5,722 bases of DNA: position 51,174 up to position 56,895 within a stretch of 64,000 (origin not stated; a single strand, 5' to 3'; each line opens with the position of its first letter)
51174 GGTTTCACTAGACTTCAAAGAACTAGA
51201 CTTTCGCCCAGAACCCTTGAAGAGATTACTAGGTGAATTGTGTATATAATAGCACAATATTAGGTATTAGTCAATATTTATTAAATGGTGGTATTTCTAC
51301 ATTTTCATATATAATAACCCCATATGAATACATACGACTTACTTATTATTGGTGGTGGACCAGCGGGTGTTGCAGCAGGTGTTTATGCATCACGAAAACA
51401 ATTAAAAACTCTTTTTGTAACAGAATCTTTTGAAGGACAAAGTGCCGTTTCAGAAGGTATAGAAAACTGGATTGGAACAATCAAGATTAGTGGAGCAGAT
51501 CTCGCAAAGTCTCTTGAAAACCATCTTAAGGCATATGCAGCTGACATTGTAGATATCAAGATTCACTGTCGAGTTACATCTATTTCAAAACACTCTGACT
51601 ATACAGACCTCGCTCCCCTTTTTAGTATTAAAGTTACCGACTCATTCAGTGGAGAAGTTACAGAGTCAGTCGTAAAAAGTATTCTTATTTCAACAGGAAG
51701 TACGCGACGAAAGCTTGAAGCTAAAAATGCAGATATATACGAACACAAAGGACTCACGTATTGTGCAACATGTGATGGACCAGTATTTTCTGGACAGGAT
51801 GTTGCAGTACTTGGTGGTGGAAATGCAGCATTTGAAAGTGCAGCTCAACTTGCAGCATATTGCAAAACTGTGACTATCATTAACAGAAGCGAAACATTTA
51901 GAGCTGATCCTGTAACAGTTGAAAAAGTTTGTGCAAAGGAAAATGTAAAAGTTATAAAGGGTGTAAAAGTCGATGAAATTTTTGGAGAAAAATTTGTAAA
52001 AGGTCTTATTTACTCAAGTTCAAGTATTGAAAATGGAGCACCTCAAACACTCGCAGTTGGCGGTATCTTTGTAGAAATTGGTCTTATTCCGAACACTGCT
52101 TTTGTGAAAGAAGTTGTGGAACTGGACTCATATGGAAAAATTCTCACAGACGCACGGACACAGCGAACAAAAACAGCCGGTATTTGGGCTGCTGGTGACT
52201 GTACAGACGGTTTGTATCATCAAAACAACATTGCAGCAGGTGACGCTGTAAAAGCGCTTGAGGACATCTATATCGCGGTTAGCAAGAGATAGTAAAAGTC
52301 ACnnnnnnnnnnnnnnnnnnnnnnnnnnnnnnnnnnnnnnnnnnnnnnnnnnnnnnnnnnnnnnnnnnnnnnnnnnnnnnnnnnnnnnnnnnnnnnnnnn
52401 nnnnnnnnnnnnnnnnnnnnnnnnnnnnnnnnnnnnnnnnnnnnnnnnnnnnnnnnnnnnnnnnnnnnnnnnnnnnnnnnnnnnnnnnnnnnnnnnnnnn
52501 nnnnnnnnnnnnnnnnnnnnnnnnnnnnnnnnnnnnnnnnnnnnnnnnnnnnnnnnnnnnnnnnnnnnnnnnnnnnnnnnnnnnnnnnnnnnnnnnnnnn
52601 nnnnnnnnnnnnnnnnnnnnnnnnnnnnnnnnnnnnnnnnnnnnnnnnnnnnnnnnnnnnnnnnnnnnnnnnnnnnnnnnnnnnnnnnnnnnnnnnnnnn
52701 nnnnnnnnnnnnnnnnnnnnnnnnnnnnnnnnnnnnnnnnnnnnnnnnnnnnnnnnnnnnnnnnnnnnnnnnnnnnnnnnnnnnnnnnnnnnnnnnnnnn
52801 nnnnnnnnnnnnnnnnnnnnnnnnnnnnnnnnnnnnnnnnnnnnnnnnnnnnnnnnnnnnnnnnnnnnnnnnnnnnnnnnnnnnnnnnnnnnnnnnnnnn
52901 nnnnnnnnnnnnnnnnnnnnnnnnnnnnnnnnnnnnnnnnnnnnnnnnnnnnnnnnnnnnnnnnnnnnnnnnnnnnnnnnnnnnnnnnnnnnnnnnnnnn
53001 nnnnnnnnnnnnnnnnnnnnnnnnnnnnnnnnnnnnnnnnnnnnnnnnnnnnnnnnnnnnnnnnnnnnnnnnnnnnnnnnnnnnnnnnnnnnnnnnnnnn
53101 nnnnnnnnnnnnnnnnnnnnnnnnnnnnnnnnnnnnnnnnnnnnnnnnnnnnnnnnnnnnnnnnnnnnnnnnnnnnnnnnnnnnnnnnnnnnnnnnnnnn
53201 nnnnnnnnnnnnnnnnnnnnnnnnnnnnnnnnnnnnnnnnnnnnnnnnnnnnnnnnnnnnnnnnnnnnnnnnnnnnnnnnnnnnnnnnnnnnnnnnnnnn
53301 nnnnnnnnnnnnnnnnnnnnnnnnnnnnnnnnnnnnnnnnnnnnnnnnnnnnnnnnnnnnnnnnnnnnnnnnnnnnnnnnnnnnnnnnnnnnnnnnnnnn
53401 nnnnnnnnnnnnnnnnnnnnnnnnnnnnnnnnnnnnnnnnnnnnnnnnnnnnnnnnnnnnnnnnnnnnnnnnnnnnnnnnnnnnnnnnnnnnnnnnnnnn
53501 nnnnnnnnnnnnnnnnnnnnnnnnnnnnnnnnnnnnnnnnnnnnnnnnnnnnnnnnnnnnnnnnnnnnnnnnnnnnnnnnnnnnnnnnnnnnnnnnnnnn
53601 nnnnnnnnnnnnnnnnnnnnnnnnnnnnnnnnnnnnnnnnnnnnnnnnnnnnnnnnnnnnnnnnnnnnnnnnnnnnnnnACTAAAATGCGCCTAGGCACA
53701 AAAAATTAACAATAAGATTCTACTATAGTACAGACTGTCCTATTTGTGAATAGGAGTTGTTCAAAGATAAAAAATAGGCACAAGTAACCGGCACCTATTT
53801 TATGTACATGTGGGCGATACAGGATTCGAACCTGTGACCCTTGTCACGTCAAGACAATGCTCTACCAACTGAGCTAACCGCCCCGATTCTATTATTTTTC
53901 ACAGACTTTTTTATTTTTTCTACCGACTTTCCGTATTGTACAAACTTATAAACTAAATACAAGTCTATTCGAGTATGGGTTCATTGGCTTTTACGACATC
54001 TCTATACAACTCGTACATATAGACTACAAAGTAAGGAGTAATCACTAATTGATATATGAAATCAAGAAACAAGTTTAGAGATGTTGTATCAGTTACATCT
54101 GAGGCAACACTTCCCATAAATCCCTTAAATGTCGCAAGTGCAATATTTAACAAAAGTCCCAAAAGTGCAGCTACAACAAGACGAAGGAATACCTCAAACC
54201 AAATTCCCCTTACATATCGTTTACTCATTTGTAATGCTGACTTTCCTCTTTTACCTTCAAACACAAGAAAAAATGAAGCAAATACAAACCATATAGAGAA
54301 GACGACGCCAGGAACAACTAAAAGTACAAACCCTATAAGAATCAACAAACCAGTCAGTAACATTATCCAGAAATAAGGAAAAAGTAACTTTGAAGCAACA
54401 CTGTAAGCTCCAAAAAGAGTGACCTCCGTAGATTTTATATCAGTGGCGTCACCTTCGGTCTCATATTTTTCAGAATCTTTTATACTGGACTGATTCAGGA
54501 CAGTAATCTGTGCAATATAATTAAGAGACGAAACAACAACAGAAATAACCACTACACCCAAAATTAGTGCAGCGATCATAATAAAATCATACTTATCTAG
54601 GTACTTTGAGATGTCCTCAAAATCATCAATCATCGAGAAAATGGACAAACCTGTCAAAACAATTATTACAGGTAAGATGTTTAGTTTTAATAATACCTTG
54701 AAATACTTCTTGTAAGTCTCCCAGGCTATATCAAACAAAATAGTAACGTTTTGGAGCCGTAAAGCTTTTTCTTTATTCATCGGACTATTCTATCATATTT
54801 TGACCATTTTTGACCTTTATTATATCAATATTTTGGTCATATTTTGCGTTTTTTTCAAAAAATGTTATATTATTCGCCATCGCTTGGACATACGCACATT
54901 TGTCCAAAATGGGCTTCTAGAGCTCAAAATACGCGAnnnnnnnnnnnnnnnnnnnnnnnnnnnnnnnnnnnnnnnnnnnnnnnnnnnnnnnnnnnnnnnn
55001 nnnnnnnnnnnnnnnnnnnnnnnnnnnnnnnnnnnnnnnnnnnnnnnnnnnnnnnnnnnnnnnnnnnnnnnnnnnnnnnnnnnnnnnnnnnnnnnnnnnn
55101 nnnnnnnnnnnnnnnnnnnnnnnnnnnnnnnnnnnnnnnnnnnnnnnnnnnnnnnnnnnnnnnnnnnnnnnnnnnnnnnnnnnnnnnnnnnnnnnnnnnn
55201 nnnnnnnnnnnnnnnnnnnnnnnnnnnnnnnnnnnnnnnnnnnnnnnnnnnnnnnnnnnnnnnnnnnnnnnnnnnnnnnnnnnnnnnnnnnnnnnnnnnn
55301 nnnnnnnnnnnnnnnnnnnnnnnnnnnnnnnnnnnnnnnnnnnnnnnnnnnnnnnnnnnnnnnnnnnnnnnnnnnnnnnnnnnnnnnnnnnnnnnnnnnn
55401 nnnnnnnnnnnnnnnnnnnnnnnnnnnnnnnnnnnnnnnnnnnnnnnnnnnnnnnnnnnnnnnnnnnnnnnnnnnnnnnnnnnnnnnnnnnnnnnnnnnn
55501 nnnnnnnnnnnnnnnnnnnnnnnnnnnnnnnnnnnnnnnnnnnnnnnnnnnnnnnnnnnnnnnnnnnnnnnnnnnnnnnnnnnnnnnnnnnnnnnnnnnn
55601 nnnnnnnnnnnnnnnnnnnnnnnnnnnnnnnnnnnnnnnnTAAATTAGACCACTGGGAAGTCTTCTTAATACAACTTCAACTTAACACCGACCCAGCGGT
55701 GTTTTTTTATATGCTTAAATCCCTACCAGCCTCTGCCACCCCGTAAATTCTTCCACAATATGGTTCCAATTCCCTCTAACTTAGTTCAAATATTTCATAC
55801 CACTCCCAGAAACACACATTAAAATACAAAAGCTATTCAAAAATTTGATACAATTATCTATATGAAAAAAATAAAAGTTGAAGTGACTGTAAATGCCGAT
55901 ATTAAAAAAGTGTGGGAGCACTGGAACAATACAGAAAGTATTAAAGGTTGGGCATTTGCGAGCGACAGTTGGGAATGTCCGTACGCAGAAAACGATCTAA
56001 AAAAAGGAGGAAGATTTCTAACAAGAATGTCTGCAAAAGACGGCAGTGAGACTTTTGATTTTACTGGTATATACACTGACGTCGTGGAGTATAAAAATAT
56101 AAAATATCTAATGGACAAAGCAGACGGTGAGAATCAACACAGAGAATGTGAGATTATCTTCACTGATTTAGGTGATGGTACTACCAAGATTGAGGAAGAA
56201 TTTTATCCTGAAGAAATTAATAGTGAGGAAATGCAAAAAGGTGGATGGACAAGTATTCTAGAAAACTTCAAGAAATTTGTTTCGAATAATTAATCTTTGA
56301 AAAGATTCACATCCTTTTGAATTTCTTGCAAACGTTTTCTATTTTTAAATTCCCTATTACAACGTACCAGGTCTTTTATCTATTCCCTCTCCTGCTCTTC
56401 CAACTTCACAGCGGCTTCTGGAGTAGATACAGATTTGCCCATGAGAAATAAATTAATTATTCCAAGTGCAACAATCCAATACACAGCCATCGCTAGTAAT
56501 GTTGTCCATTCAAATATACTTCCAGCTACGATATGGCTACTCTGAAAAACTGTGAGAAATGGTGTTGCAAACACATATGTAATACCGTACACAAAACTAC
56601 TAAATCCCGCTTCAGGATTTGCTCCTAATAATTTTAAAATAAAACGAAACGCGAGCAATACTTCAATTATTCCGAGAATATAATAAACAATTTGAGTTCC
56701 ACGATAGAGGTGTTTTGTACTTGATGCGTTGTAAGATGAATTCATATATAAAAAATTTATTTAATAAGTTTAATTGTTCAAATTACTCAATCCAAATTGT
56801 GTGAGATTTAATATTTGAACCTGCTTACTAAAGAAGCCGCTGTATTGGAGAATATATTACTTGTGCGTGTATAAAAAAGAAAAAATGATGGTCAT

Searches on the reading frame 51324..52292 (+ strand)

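Call 64: search_protein_families(library=pfam, proteins=[window:51324-52292:+])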
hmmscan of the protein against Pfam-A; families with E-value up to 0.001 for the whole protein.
window:51324-52292:+ (322 aa): 8 families
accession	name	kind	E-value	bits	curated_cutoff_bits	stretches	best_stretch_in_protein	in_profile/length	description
PF07992.20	Pyr_redox_2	-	8.2e-36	124.3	26.1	1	4-302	1-285/291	Pyridine nucleotide-disulphide oxidoreductase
PF13738.12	Pyr_redox_3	-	4.4e-14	52.9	30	1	141-291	148-305/305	Pyridine nucleotide-disulphide oxidoreductase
PF00890.30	FAD_binding_2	-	5.7e-09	36.1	20.4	1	5-52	1-50/414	FAD binding domain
PF00070.33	Pyr_redox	-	1.3e-08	35.7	22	1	160-222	2-69/82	Pyridine nucleotide-disulphide oxidoreductase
PF12831.13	FAD_oxidored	-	2.7e-07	30.7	27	1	5-34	1-30/416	FAD dependent oxidoreductase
PF01134.28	GIDA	-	1.8e-05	24.5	22.1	0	5-37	1-33/391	Glucose inhibited division protein A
PF01946.23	Thi4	-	0.00013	21.8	26.2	0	4-35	18-50/235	Thi4 family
PF03486.20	HI0933_like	-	0.00014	21.8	50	0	5-32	2-29/244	HI0933-like protein Rossmann domain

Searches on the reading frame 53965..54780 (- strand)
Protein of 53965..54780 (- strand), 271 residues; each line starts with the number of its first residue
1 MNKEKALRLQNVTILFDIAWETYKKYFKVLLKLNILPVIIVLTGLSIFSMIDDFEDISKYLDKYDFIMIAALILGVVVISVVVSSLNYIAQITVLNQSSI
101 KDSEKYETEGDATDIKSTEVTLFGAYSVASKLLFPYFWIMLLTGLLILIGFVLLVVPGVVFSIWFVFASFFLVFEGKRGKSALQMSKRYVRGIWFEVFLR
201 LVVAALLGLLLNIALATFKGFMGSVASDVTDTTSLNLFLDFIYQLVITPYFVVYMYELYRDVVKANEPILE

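Call 65: search_protein_families(library=pfam, proteins=[window:53965-54780:-])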
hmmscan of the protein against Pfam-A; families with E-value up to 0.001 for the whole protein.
window:53965-54780:- (271 aa): 1 family
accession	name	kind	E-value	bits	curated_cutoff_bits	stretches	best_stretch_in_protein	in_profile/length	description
PF06790.16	UPF0259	-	8.3e-07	29.5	31.4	1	122-259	119-246/248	Uncharacterised protein family (UPF0259)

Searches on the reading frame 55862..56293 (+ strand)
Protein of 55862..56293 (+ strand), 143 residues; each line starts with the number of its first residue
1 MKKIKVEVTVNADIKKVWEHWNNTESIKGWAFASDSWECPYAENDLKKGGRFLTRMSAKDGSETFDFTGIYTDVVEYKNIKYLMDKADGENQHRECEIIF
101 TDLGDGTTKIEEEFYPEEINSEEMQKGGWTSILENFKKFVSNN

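Call 65: search_protein_families(library=pfam, proteins=[window:55862-56293:+])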
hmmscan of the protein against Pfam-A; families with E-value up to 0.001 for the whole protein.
window:55862-56293:+ (143 aa): 1 family
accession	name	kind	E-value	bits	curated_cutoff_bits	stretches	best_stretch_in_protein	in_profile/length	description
PF08327.17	AHSA1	-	1.6e-17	64.3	22.1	1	11-140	1-124/125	Activator of Hsp90 ATPase homolog 1-like protein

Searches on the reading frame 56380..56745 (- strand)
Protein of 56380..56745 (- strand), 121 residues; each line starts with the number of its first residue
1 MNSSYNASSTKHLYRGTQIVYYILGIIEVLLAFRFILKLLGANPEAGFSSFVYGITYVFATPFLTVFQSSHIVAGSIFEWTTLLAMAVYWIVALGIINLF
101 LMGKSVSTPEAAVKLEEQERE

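Call 65: search_protein_families(library=pfam, proteins=[window:56380-56745:-])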
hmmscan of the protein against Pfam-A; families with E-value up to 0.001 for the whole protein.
window:56380-56745:- (121 aa): 1 family
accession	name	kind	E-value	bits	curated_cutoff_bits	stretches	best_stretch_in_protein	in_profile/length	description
PF02325.22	YGGT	-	0.00041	21.1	27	1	21-93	1-67/70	YGGT family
